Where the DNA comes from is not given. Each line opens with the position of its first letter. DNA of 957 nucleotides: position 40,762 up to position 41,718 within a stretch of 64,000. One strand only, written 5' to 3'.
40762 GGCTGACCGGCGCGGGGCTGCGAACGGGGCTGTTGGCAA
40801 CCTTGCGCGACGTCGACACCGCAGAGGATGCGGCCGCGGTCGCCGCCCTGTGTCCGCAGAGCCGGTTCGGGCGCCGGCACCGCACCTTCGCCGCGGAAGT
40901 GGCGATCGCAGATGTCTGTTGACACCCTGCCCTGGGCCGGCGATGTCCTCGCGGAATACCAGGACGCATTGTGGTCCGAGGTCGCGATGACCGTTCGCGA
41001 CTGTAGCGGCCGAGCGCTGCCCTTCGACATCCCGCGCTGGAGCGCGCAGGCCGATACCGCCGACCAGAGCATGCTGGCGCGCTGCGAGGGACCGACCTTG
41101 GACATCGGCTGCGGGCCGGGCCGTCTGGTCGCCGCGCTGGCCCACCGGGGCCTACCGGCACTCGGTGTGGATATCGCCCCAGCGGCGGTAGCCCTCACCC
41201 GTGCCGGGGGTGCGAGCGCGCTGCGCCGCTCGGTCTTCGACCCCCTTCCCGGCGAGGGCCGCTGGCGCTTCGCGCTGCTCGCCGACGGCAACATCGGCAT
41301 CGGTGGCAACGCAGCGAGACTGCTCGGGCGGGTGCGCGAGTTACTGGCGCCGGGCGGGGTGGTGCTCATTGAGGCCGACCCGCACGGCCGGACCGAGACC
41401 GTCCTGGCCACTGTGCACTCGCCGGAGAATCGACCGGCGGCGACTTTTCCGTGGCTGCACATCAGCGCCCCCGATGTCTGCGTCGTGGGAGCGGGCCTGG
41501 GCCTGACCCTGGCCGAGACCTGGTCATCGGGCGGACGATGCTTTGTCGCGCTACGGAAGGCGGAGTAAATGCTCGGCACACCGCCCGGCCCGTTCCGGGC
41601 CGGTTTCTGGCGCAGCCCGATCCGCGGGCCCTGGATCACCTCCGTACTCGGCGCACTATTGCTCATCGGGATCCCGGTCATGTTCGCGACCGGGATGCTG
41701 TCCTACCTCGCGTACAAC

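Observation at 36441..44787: Translationally coupled six-gene envelope-modification operon (GT2, DUF2064, methyltransferase, cyt-b/Mo-oxidoreductase, membrane protein, GT87) with its own two-component system and epimerase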

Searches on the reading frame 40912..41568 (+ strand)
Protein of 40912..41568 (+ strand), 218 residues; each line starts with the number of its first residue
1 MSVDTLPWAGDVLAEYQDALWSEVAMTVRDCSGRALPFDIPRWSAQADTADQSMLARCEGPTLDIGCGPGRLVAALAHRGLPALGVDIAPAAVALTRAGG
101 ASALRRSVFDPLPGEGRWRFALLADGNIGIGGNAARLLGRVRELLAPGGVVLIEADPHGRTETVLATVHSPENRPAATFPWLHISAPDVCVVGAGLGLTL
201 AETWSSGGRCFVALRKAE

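Call 5: search_protein_families(library=pfam, proteins=[window:40912-41568:+], max_evalue=0.01)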
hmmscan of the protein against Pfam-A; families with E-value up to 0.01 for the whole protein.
window:40912-41568:+ (218 aa): 5 families
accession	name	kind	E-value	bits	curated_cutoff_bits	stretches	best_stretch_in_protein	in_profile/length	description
PF13489.12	Methyltransf_23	-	1.5e-07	31.7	27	1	60-155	24-118/164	Methyltransferase domain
PF08242.18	Methyltransf_12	-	3.1e-07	31.5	30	1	63-99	1-41/98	Methyltransferase domain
PF13649.12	Methyltransf_25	-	3.1e-06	28.2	27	1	63-149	2-97/97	Methyltransferase domain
PF08241.18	Methyltransf_11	-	8.7e-06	26.7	21.2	1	63-98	1-36/95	Methyltransferase domain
PF13847.12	Methyltransf_31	-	9.1e-05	22.6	27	1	62-97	7-45/145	Methyltransferase domain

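Call 6: search_protein_families(library=ncbifam, proteins=[window:40912-41568:+], max_evalue=0.01)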
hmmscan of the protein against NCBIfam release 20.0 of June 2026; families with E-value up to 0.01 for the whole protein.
window:40912-41568:+ (218 aa): 12 families
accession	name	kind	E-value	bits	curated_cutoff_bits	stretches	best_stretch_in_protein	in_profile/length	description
NF045667.1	MTase_DVU1556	equivalog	1.2e-07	31.5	155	1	62-153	26-119/213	DVU_1556 family methyltransferase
NF041820.1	daptide_MTase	equivalog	1.4e-07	31.2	175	1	54-99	32-77/243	daptide-type RiPP biosynthesis methyltransferase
NF043040.1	corrin_prot_MT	hypoth_equivalog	3.4e-06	26.7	180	1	61-97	44-80/216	corrinoid protein-associated methyltransferase CpaM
TIGR02021.1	BchM-ChlM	equivalog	0.00032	20.2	158.9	1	63-98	59-94/218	magnesium protoporphyrin IX methyltransferase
TIGR03704.1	PrmC_rel_meth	equivalog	0.00041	19.9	248.8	0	62-124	90-158/251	putative protein N(5)-glutamine methyltransferase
NF011530.0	PRK14968.1-4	equivalog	0.00047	19.6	243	1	62-118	43-100/202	putative methyltransferase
TIGR01983.1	UbiG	equivalog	0.0026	17.1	102.95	1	61-96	52-87/228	bifunctional 2-polyprenyl-6-hydroxyphenol methylase/3-demethylubiquinol 3-O-methyltransferase UbiG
NF011529.0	PRK14968.1-3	equivalog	0.0029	17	162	1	54-97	30-73/198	putative methyltransferase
TIGR02081.1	metW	equivalog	0.003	17.1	189.5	1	62-102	17-58/194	methionine biosynthesis protein MetW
NF011527.0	PRK14968.1-1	equivalog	0.0048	16.6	242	0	57-112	33-89/192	putative methyltransferase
TIGR00537.1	hemK_rel_arch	hypoth_equivalog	0.0056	16.4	87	0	62-98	23-59/179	HemK2/MTQ2 family protein methyltransferase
TIGR03534.1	RF_mod_PrmC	equivalog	0.0093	15.4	199.1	0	62-98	92-130/253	peptide chain release factor N(5)-glutamine methyltransferase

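Call 71: search_solved_structures(query=window:40912-41568:+, max_evalue=0.1)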
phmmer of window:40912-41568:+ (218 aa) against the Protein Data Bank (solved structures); distinct sequences matched with E-value up to 0.1: 29.
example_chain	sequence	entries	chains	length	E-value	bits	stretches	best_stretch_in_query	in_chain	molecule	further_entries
9khp_A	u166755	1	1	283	4.7e-09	39.5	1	51-153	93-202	Class I SAM-dependent methyltransferase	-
9klx_A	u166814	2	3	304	1.3e-08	38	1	51-153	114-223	Class I SAM-dependent methyltransferase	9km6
3e8s_A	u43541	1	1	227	1.6e-07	34.4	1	54-154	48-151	Putative SAM Dependent Methyltransferase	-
9rfr_A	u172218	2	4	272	2.4e-06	30.6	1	62-143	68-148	Ubiquinone biosynthesis O-methyltransferase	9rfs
7bgg_A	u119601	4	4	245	3.3e-06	30.1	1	46-102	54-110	heterocyclic toxin methyltransferase (Rv0560c) | 2-heptyl-1-hydroxyquinolin-4(1H)-one methyltransferase | Uncharacterized protein Rv0560c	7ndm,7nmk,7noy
5u4t_A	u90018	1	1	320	3.9e-06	29.9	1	41-102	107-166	Putative gentamicin methyltransferase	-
5u18_A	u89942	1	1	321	4e-06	29.9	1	41-102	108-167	N-3'' methyltransferase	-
5tyq_A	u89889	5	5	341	4.4e-06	29.7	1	41-102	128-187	Putative gentamicin methyltransferase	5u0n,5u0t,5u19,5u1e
5u1i_A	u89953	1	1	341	4.5e-06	29.7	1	41-102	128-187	Putative gentamicin methyltransferase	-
7pd7_A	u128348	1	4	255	7.3e-06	29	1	62-175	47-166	Methyltransferase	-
5bp9_A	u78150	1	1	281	2.7e-05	27.1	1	42-155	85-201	Putative methyltransferase protein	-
9k2f_B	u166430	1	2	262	0.00012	25.1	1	59-131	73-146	CyaF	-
9gdj_A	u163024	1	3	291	0.00075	22.4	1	61-153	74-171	Methyltransferase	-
8gdu_A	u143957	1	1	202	0.0064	19.4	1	59-99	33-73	Methyltransferase domain-containing protein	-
3sm3_A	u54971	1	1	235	0.01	18.7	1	61-100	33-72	SAM-dependent methyltransferases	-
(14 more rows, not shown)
